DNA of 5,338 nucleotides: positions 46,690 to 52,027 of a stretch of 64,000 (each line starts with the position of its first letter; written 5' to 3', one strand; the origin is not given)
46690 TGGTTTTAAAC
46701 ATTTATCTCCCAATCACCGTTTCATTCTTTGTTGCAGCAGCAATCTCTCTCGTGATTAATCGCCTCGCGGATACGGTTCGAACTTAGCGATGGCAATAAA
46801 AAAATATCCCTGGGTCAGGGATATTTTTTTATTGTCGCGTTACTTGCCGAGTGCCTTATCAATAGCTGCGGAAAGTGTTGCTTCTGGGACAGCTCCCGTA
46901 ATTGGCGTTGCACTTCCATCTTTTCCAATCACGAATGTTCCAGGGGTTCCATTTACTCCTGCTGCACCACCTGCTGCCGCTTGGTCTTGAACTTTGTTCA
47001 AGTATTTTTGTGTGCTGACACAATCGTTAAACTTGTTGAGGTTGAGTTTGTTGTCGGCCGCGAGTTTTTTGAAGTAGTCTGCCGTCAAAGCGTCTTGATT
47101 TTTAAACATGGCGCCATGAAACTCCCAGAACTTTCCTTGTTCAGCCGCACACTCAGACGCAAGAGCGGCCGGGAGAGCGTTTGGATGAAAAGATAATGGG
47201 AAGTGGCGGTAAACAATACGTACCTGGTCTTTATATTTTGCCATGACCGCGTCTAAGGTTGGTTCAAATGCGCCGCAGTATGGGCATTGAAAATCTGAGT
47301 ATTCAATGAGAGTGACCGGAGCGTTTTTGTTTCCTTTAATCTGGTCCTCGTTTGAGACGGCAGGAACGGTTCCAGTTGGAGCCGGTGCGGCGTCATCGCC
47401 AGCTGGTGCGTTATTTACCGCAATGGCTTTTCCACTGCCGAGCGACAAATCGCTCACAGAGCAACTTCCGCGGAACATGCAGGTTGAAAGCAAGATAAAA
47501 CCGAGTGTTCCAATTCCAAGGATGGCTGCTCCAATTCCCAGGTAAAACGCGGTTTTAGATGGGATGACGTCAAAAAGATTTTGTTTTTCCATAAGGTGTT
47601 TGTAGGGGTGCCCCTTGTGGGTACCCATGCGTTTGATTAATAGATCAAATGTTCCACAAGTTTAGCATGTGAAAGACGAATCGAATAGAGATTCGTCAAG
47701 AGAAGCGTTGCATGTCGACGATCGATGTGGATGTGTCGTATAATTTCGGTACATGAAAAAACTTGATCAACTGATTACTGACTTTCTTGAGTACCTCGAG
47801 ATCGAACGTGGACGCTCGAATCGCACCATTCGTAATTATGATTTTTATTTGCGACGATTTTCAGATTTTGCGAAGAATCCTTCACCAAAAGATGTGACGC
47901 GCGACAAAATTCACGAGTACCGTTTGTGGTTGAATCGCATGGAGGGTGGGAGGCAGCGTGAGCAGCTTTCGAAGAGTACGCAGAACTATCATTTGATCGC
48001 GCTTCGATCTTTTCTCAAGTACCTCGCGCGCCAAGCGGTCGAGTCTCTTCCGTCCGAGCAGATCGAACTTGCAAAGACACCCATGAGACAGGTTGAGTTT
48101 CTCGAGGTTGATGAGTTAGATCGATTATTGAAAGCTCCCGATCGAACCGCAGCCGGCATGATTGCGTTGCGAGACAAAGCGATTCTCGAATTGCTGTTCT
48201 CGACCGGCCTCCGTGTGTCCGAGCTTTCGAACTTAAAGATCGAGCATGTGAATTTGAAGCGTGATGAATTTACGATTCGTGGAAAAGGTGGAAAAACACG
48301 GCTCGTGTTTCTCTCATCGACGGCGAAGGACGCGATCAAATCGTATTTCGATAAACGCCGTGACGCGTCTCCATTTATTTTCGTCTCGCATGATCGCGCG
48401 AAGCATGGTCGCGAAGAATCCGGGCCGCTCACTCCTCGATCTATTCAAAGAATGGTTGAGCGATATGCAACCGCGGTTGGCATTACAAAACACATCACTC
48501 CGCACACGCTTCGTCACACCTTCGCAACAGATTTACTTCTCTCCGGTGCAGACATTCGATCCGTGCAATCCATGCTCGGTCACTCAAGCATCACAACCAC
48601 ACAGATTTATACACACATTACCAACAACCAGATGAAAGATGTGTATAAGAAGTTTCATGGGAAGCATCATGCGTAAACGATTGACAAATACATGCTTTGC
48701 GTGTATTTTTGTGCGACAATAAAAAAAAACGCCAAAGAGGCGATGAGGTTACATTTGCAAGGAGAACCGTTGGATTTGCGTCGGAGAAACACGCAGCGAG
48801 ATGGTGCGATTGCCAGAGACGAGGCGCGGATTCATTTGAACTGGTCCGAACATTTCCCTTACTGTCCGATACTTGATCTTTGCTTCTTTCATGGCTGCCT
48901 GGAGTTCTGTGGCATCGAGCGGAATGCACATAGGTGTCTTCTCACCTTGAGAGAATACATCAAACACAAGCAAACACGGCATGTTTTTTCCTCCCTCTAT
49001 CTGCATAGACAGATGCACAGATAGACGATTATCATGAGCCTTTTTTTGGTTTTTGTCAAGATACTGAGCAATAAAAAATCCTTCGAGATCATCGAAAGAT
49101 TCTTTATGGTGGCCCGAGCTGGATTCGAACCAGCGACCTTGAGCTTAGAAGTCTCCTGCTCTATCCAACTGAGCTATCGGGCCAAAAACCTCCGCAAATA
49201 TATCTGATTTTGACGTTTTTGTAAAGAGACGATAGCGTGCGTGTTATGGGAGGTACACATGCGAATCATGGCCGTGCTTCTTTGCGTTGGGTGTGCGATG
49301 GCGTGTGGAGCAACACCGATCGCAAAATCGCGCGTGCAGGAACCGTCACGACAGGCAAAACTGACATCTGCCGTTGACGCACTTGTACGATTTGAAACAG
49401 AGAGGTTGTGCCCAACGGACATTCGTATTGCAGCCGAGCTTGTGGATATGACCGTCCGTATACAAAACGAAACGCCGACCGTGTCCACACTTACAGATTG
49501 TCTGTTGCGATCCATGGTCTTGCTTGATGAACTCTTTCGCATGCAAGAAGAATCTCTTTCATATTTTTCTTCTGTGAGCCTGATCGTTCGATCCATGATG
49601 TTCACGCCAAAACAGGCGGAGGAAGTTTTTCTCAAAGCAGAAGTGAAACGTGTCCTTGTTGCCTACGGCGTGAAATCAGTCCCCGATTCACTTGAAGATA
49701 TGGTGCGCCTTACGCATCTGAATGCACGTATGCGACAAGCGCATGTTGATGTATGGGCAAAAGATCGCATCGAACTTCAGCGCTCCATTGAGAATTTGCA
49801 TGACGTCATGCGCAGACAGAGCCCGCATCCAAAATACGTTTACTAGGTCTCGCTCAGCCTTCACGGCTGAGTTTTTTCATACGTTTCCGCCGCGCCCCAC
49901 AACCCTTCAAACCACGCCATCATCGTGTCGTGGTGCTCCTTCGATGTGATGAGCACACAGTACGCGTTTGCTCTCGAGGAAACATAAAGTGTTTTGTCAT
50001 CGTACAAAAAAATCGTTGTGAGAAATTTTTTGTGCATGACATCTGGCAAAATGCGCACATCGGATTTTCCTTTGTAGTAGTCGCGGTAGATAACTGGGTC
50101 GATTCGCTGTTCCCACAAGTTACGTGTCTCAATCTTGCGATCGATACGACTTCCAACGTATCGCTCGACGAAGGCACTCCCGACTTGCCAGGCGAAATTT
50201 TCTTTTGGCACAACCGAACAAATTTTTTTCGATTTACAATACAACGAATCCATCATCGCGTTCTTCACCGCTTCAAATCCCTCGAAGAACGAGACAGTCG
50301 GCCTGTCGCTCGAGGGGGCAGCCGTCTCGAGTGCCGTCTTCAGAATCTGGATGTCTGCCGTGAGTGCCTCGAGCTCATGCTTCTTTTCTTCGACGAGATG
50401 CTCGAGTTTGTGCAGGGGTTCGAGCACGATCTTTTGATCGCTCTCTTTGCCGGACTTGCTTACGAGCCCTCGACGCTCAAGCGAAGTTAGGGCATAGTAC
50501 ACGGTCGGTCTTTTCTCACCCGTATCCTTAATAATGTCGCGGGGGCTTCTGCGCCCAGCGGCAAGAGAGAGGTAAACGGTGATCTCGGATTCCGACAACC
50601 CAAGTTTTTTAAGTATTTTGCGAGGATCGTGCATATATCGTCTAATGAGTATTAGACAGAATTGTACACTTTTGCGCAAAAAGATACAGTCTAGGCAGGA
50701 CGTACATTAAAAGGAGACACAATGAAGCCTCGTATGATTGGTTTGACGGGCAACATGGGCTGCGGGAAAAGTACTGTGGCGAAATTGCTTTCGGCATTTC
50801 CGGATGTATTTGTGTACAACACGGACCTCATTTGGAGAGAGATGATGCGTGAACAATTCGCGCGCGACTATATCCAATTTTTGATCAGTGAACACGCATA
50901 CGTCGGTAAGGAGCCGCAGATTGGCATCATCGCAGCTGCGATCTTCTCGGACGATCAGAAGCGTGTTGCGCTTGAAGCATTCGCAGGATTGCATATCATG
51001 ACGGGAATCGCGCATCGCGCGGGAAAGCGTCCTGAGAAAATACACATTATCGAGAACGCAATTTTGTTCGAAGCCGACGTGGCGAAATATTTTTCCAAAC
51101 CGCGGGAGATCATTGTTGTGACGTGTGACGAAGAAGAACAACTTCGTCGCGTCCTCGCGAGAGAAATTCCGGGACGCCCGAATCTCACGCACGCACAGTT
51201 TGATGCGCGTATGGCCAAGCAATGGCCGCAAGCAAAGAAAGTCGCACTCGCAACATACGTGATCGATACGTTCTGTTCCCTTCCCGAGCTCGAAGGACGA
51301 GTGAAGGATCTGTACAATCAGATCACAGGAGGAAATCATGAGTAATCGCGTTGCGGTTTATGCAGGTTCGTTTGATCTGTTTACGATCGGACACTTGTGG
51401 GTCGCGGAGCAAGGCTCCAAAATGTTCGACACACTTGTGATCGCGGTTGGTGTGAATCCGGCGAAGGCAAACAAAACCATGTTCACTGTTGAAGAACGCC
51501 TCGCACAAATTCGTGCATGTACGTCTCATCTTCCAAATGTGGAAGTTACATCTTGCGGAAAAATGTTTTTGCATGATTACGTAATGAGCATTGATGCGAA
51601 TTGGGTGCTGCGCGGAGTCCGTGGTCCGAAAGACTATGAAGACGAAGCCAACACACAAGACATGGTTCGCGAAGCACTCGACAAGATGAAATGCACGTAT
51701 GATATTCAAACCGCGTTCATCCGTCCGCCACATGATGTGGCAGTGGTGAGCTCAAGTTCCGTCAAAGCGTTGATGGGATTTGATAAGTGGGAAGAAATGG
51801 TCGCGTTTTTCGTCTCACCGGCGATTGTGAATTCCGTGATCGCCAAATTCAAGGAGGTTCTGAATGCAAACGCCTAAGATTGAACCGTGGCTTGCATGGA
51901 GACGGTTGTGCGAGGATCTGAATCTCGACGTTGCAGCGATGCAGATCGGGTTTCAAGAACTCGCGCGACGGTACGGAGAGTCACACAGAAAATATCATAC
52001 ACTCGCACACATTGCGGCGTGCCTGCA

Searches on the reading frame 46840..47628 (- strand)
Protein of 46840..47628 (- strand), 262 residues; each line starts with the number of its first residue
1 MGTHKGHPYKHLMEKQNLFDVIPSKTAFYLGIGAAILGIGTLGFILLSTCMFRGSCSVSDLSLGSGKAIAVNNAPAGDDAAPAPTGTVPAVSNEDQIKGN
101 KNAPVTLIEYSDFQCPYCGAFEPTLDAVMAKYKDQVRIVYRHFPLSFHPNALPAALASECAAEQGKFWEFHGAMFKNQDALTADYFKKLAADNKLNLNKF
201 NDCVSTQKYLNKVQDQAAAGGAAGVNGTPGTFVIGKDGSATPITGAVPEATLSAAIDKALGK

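Call 92: search_protein_families(library=pfam, proteins=[window:46840-47628:-], max_evalue=0.001)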
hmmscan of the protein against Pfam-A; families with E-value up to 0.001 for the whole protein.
window:46840-47628:- (262 aa): 4 families
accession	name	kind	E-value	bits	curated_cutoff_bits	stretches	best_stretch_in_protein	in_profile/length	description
PF13462.12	Thioredoxin_4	-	1.3e-27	97.5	23.2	1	95-257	5-164/165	Thioredoxin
PF01323.26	DSBA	-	1e-19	71.5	25.6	1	106-256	1-190/191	DSBA-like thioredoxin domain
PF13098.12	Thioredoxin_2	-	3e-06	28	27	1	105-255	7-103/104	Thioredoxin-like domain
PF00085.26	Thioredoxin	-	0.00038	20.8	23.5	0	102-139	17-54/103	Thioredoxin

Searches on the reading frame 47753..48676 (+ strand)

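Call 92: search_protein_families(library=pfam, proteins=[window:47753-48676:+], max_evalue=0.001)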
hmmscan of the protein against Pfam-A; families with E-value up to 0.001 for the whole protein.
window:47753-48676:+ (307 aa): 4 families
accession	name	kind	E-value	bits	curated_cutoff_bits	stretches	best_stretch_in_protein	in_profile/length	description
PF00589.27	Phage_integrase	-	2e-46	158.3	27.1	1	116-291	2-170/172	Phage integrase family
PF02899.23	Phage_int_SAM_1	-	1.1e-14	54.9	22.3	1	8-94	1-82/83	Phage integrase, N-terminal SAM-like domain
PF13495.12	Phage_int_SAM_4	-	8.3e-12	45.8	27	1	7-94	1-81/85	Phage integrase, N-terminal SAM-like domain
PF13102.12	Phage_int_SAM_5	-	4.6e-07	30.6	22.3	1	13-90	8-81/98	Phage integrase SAM-like domain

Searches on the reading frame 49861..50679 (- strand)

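Call 55: search_protein_families(library=pfam, proteins=[window:49861-50679:-], max_evalue=0.01)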
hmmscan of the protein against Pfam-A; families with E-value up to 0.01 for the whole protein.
window:49861-50679:- (272 aa): 6 families
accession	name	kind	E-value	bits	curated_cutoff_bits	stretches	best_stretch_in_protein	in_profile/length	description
PF01978.25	TrmB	-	2.7e-11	43.6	25.6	1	23-78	1-57/68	Sugar-specific transcriptional regulator TrmB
PF25213.1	HVO_A0261_N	-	0.00013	22.2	35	1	26-78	7-59/86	HVO_A0261 N-terminal domain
PF09339.16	HTH_IclR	-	0.00023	21.3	22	1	40-75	13-50/52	IclR helix-turn-helix domain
PF13463.12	HTH_27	-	0.0017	19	22.2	1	47-85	22-60/68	Winged helix DNA-binding domain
PF13730.12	HTH_36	-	0.0029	17.8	25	0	27-73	2-55/55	Helix-turn-helix domain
PF01047.28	MarR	-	0.0032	17.8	24.6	0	56-85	30-59/59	MarR family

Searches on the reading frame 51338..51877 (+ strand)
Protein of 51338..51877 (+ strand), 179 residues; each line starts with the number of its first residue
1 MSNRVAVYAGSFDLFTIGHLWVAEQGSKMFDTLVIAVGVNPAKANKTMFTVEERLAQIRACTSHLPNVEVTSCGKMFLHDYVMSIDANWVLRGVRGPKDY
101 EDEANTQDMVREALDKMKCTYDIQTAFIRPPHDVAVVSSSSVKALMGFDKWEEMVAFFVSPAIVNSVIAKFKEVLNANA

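Call 92: search_protein_families(library=pfam, proteins=[window:51338-51877:+], max_evalue=0.001)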
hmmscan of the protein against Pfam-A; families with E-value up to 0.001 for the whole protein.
window:51338-51877:+ (179 aa): 2 families
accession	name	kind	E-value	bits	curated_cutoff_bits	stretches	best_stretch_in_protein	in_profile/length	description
PF01467.32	CTP_transf_like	-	5.3e-16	59.5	21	1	7-143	1-131/133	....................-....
PF08218.17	Citrate_ly_lig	-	2.4e-05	24.6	20.9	1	15-76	11-68/182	Citrate lyase ligase C-terminal domain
